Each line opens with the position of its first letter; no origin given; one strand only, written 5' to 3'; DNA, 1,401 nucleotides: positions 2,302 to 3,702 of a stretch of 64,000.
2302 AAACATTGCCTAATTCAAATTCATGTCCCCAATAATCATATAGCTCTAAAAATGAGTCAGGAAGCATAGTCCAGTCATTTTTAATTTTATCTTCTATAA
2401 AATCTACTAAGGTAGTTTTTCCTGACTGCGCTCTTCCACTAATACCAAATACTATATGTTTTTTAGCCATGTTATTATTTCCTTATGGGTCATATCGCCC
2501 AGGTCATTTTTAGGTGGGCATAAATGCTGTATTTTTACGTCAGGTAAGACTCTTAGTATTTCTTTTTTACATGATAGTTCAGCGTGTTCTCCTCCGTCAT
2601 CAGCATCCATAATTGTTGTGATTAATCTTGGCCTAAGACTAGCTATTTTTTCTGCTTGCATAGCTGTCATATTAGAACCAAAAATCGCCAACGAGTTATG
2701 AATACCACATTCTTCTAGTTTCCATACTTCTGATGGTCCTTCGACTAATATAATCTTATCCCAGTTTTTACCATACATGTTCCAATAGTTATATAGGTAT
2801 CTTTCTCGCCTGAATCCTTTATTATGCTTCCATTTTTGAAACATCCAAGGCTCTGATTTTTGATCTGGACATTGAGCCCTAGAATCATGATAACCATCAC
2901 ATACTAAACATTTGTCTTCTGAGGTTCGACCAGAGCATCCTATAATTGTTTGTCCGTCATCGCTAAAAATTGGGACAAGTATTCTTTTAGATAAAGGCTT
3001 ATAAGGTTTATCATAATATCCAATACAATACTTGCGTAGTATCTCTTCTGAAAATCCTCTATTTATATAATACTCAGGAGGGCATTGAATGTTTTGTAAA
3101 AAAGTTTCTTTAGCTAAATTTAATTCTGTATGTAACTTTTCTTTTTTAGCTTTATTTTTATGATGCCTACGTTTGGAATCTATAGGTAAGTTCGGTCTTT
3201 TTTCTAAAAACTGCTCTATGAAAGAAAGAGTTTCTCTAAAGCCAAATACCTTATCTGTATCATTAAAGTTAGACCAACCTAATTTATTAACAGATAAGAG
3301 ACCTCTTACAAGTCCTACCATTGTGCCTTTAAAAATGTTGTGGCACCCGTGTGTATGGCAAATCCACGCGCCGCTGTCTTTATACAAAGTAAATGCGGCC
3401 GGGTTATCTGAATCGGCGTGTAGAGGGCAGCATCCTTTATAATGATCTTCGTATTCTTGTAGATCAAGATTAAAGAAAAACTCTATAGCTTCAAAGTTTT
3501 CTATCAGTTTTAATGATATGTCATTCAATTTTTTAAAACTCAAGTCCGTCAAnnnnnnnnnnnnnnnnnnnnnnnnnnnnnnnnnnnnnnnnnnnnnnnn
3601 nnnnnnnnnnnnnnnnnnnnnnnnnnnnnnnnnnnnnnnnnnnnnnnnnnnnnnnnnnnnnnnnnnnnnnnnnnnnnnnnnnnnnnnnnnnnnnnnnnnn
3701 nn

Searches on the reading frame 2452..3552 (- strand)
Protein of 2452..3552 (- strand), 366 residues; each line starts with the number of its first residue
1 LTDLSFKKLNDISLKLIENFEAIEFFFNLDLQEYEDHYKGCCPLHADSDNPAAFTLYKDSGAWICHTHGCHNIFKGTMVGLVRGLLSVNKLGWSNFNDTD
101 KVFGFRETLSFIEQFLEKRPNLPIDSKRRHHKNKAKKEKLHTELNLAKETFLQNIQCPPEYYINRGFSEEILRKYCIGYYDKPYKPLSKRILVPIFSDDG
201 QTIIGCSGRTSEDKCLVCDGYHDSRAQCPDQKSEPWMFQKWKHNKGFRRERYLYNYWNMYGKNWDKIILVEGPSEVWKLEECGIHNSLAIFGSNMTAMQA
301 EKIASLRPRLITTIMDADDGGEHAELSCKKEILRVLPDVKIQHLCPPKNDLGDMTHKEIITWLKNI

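Call 18: search_protein_families(library=pfam, max_evalue=0.001, proteins=[window:2452-3552:-])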
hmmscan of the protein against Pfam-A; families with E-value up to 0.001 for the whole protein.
window:2452-3552:- (366 aa): 2 families
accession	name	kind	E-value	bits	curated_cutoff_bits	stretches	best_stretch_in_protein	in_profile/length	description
PF13662.12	Toprim_4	-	4.6e-07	30.4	25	1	265-332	1-73/85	Toprim domain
PF01751.28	Toprim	-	0.0001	22.9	23.1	1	266-334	1-82/96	Toprim domain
